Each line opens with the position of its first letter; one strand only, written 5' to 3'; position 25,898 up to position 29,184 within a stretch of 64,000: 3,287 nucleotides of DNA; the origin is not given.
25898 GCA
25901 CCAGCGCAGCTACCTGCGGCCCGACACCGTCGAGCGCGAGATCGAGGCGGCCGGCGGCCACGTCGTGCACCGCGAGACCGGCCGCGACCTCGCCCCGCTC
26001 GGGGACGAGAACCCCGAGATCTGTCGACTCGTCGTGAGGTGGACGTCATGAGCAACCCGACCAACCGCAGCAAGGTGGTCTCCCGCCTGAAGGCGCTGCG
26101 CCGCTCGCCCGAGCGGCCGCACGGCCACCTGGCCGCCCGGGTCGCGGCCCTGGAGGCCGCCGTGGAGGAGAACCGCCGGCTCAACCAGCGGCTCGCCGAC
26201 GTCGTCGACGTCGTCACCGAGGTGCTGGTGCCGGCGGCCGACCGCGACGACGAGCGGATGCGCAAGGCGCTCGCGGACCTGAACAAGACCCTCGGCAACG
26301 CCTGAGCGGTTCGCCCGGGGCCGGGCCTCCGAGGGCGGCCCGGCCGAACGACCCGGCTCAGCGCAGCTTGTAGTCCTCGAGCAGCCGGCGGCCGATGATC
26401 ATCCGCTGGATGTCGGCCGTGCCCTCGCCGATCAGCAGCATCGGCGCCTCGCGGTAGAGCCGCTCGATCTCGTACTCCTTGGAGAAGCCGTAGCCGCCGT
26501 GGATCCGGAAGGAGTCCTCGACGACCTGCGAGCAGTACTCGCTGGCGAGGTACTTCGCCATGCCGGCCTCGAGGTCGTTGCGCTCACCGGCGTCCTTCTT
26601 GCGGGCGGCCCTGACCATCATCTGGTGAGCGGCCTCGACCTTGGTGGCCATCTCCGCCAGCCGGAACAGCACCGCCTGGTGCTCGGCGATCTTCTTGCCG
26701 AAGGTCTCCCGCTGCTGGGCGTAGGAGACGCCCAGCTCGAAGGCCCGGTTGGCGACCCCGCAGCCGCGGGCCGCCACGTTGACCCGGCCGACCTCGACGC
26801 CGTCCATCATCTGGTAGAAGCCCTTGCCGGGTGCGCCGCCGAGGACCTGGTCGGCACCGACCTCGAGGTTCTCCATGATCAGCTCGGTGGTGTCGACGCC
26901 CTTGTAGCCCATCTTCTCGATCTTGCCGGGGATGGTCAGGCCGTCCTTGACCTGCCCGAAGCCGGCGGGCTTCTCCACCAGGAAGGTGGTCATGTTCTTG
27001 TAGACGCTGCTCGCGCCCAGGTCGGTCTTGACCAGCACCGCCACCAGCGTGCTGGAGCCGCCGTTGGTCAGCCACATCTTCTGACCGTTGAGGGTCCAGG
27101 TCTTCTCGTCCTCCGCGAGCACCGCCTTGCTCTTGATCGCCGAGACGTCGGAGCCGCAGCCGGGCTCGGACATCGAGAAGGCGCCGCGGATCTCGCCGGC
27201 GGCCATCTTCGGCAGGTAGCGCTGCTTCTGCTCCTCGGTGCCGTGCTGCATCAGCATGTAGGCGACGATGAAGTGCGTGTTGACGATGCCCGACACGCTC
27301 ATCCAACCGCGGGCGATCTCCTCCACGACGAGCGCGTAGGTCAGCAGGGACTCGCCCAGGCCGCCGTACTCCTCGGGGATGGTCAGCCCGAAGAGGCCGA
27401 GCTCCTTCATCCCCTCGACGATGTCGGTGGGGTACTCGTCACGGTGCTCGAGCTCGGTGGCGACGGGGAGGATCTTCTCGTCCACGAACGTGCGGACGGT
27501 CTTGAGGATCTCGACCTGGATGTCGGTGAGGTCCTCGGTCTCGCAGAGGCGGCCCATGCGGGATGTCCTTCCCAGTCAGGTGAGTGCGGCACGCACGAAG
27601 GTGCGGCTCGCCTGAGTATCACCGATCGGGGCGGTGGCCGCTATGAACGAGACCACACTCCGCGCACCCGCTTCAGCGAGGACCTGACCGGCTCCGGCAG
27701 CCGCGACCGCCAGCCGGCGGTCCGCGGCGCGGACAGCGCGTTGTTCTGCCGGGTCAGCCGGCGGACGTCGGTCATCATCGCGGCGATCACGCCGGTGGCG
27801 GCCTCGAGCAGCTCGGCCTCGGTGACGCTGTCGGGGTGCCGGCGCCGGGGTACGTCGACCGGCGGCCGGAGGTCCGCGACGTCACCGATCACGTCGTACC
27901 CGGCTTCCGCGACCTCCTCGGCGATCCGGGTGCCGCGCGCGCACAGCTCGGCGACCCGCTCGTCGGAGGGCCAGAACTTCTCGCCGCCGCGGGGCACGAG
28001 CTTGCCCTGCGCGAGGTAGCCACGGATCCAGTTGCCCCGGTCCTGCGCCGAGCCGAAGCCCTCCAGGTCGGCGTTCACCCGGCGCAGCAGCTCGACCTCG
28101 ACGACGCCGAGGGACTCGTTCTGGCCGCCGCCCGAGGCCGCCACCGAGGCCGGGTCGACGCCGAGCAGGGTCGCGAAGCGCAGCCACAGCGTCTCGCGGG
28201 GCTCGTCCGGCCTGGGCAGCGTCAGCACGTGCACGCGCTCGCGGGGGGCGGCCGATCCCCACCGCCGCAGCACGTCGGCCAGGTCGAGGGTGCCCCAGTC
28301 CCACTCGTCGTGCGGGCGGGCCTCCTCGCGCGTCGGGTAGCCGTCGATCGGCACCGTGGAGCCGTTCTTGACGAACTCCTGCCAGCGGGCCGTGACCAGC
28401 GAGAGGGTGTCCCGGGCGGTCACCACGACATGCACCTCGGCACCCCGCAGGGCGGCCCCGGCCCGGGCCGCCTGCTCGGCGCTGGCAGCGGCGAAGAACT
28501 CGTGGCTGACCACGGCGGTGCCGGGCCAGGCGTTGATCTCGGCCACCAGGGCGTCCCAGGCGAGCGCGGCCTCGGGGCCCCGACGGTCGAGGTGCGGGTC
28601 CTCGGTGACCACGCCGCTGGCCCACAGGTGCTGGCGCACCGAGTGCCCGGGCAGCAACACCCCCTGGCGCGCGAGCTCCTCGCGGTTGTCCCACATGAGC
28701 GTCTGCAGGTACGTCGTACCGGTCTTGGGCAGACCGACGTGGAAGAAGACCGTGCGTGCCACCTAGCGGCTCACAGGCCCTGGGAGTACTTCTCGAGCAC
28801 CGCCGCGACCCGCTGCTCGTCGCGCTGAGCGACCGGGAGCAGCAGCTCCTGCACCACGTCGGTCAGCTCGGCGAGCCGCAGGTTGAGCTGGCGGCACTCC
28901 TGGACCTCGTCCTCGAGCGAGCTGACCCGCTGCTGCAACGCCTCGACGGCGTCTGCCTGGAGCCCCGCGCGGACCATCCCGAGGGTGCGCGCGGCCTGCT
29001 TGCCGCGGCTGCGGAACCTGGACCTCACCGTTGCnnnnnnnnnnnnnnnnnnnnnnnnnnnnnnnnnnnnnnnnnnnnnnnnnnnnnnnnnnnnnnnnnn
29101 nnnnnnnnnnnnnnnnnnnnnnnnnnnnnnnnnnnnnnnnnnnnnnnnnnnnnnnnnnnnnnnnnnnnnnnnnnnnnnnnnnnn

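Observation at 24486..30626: Inverted pair of LicD-methyltransferase fusion modules plus a sulfotransferase, inserted into a conserved citE-fadE-maoC acyl-CoA operon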

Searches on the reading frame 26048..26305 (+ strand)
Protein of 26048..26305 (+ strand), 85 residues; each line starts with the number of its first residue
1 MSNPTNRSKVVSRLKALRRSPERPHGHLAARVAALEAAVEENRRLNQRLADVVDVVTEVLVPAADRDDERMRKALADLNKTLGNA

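Call 3: search_protein_families(library=pfam, proteins=[window:26048-26305:+], max_evalue=0.01)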
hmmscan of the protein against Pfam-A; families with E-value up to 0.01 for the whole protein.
window:26048-26305:+ (85 aa): 2 families
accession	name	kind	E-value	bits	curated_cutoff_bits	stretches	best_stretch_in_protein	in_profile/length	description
PF20537.3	DUF6752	-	1.1e-19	70.3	27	1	28-81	1-54/55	Domain of unknown function (DUF6752)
PF02538.19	Hydantoinase_B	-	0.0087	15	26.8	1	6-80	158-230/519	Hydantoinase B/oxoprolinase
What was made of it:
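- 26048..26305 (+): DUF6752a, 85 aa helical partner of LicD-MT1, with an ATGA stop/start overlap. Pfam DUF6752 at 70.3 bits (call 3).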

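Call 4: search_protein_families(library=ncbifam, proteins=[window:26048-26305:+], max_evalue=0.01)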
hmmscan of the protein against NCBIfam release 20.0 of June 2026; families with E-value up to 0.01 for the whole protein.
window:26048-26305:+ (85 aa): 0 families

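Call 47: search_protein_families(library=padloc, proteins=[window:26048-26305:+], max_evalue=0.01)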
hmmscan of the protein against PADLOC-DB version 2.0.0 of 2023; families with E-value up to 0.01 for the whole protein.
window:26048-26305:+ (85 aa): 0 families

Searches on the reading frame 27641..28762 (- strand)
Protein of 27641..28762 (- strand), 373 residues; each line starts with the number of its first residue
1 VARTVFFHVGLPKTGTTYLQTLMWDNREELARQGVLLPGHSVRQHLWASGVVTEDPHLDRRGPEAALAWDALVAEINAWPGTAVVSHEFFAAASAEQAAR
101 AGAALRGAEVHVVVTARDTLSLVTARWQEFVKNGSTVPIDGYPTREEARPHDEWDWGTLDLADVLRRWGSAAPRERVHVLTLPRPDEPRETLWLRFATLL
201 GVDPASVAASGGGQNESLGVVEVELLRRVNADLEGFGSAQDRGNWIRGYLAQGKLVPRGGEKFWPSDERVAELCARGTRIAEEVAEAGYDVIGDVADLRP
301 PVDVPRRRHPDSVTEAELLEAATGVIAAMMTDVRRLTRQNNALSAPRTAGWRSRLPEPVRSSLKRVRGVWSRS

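Call 3: search_protein_families(library=pfam, proteins=[window:27641-28762:-], max_evalue=0.01)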
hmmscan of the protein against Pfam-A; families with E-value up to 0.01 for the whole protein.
window:27641-28762:- (373 aa): 0 families

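Call 4: search_protein_families(library=ncbifam, proteins=[window:27641-28762:-], max_evalue=0.01)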
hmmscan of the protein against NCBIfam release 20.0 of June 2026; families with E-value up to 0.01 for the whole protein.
window:27641-28762:- (373 aa): 0 families

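Call 12: find_homologous_proteins(query=window:27641-28762:-, max_evalue=0.001)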
Query window:27641-28762:- (373 aa): 2056 proteins with E <= 0.001 among 8000 candidates; the best 120 are listed.
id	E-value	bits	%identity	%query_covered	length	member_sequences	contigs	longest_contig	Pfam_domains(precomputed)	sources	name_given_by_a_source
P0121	5.8e-246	833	100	100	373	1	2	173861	-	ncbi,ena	-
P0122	1.2e-218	743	90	100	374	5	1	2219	-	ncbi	-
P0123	1.5e-194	664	82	98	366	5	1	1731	-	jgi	jgi:hypothetical protein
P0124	3.4e-187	640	80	98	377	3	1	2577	-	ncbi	-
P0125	2.9e-186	637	76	100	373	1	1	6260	-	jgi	jgi:hypothetical protein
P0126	1.7e-185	634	77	100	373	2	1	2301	-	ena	-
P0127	6.1e-184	629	80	97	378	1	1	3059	-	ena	-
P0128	1.3e-183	628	82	93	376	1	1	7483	-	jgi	jgi:hypothetical protein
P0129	3.1e-182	624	77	98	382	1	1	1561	-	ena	-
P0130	7.5e-182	622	76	100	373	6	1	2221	-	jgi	jgi:hypothetical protein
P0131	1.3e-181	622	76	100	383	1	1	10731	-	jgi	jgi:hypothetical protein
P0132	7.1e-181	619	76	100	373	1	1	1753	-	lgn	-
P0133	1.1e-180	619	75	100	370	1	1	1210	-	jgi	jgi:hypothetical protein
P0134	2.1e-180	618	76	100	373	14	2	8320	-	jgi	jgi:hypothetical protein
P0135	2.3e-180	618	82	92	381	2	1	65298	-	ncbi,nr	ncbi:MAG TPA: hypothetical protein VER39_16860 [Nocardioidaceae bacterium]|nr:hypothetical protein [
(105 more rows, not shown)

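Call 19: search_solved_structures(query=A2, max_evalue=1, show_alignments=2)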
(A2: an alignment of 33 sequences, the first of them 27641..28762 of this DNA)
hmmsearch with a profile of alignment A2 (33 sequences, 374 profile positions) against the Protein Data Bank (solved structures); distinct sequences matched with E-value up to 1: 0.

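Call 23: predict_structure(alignment_id=A2)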
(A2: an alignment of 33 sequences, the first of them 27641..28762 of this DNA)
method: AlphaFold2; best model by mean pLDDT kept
length: 373 residues; sequences in the alignment: 33
mean_pLDDT: 87.8   pTM: 0.83
mean pLDDT of the five models: 87.8, 83.6, 82.1, 72.4, 70.7
residues with pLDDT >= 90: 259; 70-90: 77; 50-70: 8; < 50: 29
segments of 3 or more residues with pLDDT < 50: 347-373
pLDDT, mean of each block of 10 residues (from residue 1): 92 91 95 97 95 91 93 96 95 94 92 97 94 95 85 87 94 95 92 95 87 68 95 91 87 76 96 98 95 95 94 96 89 85 60 45 44 32
secondary structure, 60 per line:
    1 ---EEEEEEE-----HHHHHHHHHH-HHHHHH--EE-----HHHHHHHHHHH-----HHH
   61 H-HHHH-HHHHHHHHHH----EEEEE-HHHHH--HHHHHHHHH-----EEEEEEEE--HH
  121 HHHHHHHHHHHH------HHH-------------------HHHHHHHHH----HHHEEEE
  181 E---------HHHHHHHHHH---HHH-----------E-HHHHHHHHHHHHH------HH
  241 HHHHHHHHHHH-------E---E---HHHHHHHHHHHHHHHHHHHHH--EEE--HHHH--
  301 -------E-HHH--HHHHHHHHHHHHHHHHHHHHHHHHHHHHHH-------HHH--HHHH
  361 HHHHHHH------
elements in order: E4-10 H16-25 H27-32 H42-52 H58-61 H63-66 H68-77 E82-86 H88-92 H95-103 E109-116 H119-132 H161-169 E177-181 H191-200 H220-232 H239-251 H267-287 E290-292 H295-298 H315-344 H357-367
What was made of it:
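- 27641..28762 (-): Sulfotransferase-like protein, 373 aa, belonging to a family absent from Pfam and NCBIfam. PKTGTT loop (K13), E88 and R117 are conserved. Starts 8 nt after DUF6752b. AF2 pLDDT 87.8 (call 23).
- The AF2 model has pLDDT 87.8 (call 23).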

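Call 25: fold_search(model_id=the predicted structure, library=pdb)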
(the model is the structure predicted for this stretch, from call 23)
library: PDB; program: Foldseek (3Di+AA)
matches with E <= 10: 1116; with E <= 0.001: 2
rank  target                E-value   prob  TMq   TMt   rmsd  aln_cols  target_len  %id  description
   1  3rnl                  1.0e-04  1.00  0.39  0.55   8.8       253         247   17  Crystal Structure of Sulfotransferase from Alicyclobacillus acidocaldarius (released 2011-06-29)
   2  1gvn_B                1.5e-04  1.00  0.31  0.39  11.1       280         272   12  Crystal Structure of the Plasmid Maintenance System epsilon/zeta: Meachnism of toxin inactivation and toxin function (released 2003-01-29)
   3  6xkg_A                2.8e-03  1.00  0.41  0.56   8.4       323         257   13  Crystal structure of 3-O-Sulfotransferase isoform 3 in complex with 8mer oligosaccharide with 6S sulfation (released 2021-06-23)
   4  7scd_A                3.3e-03  1.00  0.39  0.40  10.6       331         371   10  Ternary complex of fixed-arm Trx-3ost5 (I299E) with 8mer-1 octasaccharide substrate and co-factor product PAP (released 2022-01-19)
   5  6xl8_A                3.8e-03  1.00  0.42  0.57  10.1       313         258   12  Crystal structure of 3-O-Sulfotransferase isoform 3 in complex with 8mer oligosaccharide with no 6S sulfation (released 2021-06-23)
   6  5hci_A                4.3e-03  0.91  0.24  0.32  13.4       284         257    8  GPN-loop GTPase Npa3 in complex with GDP (released 2016-01-20)
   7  7zhf                  4.3e-03  0.80  0.23  0.31  17.7       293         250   12  GPN-loop GTPase from Sulfolobus acidocaldarius closed state (GppNHp) (released 2023-10-25)
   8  1vkj_C                4.5e-03  1.00  0.40  0.57   9.6       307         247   11  Crystal structure of heparan sulfate 3-O-sulfotransferase isoform 1 in the presence of PAP (released 2004-06-01)
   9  2p5t_D                5.1e-03  0.91  0.25  0.35  11.3       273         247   11  Molecular and structural characterization of the PezAT chromosomal toxin-antitoxin system of the human pathogen Strept (released 2007-05-15)
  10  3bd9                  6.0e-03  1.00  0.39  0.54   9.2       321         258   10  human 3-O-sulfotransferase isoform 5 with bound PAP (released 2008-01-29)
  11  1rkb                  7.4e-03  0.98  0.26  0.48   7.4       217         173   16  The structure of adrenal gland protein AD-004 (released 2005-01-11)
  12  2p5t_B                7.4e-03  0.94  0.26  0.37  11.1       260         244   11  Molecular and structural characterization of the PezAT chromosomal toxin-antitoxin system of the human pathogen Strept (released 2007-05-15)
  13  5jjl_A                7.4e-03  0.21  0.13  0.13  18.0       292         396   14  Rho transcription termination factor bound to rU8 and 5 ADP-BeF3 molecules (released 2016-11-16)
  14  6xl8_B                8.3e-03  0.99  0.41  0.55   9.0       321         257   14  Crystal structure of 3-O-Sulfotransferase isoform 3 in complex with 8mer oligosaccharide with no 6S sulfation (released 2021-06-23)
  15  5hci_E                8.3e-03  0.80  0.23  0.31  13.4       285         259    8  GPN-loop GTPase Npa3 in complex with GDP (released 2016-01-20)
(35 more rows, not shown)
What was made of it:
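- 27641..28762 (-): Foldseek top hits are sulfotransferases 3rnl and heparan sulfate 3-OSTs (call 25).
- Closest known: Heparan sulfate 3-O-sulfotransferases and the Alicyclobacillus sulfotransferase 3RNL. Same: Best structural matches to the 373-aa protein (call 25).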

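Call 47: search_protein_families(library=padloc, proteins=[window:27641-28762:-], max_evalue=0.01)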
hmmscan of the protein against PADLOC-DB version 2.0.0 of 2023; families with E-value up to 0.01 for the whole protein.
window:27641-28762:- (373 aa): 0 families

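Call 65: search_solved_structures(query=A5, max_evalue=10, show_alignments=3)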
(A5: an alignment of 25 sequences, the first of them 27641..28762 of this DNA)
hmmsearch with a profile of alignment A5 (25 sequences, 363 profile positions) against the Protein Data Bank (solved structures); distinct sequences matched with E-value up to 10: 6.
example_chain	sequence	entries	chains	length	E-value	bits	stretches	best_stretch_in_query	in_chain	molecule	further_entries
9i38_A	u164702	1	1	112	0.0084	18.5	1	117-141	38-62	m4D2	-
3rnl_A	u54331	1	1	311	0.029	16.8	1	109-222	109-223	Sulfotransferase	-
5vxj_A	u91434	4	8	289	0.34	13.2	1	224-323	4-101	Invasin IpaD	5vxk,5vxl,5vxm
8w5b_A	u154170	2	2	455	0.5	12.7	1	249-345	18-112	LPXTG-motif cell wall anchor domain protein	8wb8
2j0o_A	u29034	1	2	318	0.59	12.5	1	231-322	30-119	INVASIN IPAD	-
3r9v_A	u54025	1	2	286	0.61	12.4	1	230-323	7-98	Invasin ipaD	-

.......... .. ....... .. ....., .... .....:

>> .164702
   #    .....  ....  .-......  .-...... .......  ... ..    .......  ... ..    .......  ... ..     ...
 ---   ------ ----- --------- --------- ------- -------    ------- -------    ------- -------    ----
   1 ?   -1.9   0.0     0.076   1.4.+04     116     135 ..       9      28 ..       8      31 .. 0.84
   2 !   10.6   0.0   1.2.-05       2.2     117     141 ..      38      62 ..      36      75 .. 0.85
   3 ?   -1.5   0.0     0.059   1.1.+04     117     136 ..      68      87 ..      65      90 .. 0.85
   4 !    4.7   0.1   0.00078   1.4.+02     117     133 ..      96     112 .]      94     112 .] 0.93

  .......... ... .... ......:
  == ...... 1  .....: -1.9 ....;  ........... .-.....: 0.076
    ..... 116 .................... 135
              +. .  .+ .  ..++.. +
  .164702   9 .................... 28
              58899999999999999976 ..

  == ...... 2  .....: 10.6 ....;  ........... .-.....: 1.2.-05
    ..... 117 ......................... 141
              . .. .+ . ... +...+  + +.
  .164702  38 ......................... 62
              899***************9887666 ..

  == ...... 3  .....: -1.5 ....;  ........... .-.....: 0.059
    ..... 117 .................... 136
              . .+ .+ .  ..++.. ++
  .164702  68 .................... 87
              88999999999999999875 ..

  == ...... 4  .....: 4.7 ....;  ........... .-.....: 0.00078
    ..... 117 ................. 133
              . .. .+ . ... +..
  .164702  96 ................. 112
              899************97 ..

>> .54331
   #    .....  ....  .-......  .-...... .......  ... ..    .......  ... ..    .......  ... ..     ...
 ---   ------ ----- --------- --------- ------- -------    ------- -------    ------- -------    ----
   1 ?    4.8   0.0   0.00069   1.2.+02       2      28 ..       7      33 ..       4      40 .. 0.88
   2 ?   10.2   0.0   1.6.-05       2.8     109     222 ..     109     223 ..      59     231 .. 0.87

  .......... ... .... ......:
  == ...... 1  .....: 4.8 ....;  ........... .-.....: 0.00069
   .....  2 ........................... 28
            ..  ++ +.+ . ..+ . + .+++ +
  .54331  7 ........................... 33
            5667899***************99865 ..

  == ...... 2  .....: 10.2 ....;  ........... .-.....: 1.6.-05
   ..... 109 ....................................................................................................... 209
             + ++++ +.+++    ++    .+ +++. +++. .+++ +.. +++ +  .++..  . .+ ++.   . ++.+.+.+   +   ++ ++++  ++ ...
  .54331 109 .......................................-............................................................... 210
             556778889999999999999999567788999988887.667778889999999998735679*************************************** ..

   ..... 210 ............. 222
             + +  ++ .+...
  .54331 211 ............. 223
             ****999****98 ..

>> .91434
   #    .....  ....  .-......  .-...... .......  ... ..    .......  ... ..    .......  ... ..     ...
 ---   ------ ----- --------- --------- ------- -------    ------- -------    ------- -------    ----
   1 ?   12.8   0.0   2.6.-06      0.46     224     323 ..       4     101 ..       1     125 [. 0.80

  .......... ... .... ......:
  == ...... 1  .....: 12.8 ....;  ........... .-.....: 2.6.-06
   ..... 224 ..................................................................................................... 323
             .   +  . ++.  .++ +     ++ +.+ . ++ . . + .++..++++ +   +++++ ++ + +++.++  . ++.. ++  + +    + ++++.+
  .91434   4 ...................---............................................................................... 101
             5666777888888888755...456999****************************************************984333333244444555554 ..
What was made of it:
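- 27641..28762 (-): Profile hit to 3rnl at E=0.029 (call 65).
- Closest known: Heparan sulfate 3-O-sulfotransferases and the Alicyclobacillus sulfotransferase 3RNL. Same: There is a marginal profile hit to 3RNL (call 65).
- The profile converges on the same 3rnl protein, aligning both PAPS-binding regions (call 65). Both the profile search and the structure search pick the same bacterial sulfotransferase, 3rnl (calls 25, 65).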

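Call 79: search_protein_families(library=pfam, proteins=[window:27641-28762:-], max_evalue=10)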
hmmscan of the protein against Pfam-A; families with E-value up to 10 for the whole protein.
window:27641-28762:- (373 aa): 0 families
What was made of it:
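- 27641..28762 (-): No HMM hits (calls 3, 4, 79).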

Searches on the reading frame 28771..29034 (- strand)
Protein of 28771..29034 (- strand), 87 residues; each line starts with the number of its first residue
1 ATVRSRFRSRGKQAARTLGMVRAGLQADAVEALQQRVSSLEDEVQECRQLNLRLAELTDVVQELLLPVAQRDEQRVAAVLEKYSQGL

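Call 3: search_protein_families(library=pfam, proteins=[window:28771-29034:-], max_evalue=0.01)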
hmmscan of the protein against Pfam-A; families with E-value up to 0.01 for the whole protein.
window:28771-29034:- (87 aa): 4 families
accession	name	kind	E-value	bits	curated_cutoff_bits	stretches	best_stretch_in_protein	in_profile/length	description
PF20537.3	DUF6752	-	8.7e-27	93.1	27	1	33-86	1-54/55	Domain of unknown function (DUF6752)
PF05531.17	NPV_P10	-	0.0027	18.6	29.8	1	28-64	18-54/75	Nucleopolyhedrovirus P10 protein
PF14077.11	WD40_alt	-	0.0054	17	25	0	30-51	13-34/48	Alternative WD40 repeat motif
PF17111.11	PigL_N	-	0.008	16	27.2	1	27-81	18-71/209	Pigment biosynthesis cluster protein PigL N-terminal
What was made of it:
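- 28771..29037 (-): DUF6752b, 88 aa helical partner protein. Overlaps the LicD-MT2 stop by 13 nt. Pfam DUF6752 at 93.1 bits (call 3).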

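Call 4: search_protein_families(library=ncbifam, proteins=[window:28771-29034:-], max_evalue=0.01)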
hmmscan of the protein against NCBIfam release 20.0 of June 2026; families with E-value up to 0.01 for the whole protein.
window:28771-29034:- (87 aa): 1 family
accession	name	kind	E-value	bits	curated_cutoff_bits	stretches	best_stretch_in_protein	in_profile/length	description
NF052665.1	CC0731_fam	equivalog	0.0033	17.3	130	1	13-75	3-66/74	CC0731 family SpdR-regulated protein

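Call 47: search_protein_families(library=padloc, proteins=[window:28771-29034:-], max_evalue=0.01)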
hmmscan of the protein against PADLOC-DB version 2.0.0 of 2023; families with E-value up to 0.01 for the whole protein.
window:28771-29034:- (87 aa): 1 family
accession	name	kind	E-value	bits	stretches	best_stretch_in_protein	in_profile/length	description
PDLC00316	PtuB1|PtuB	-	0.0033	15.1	1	9-75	191-259/301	Unknown function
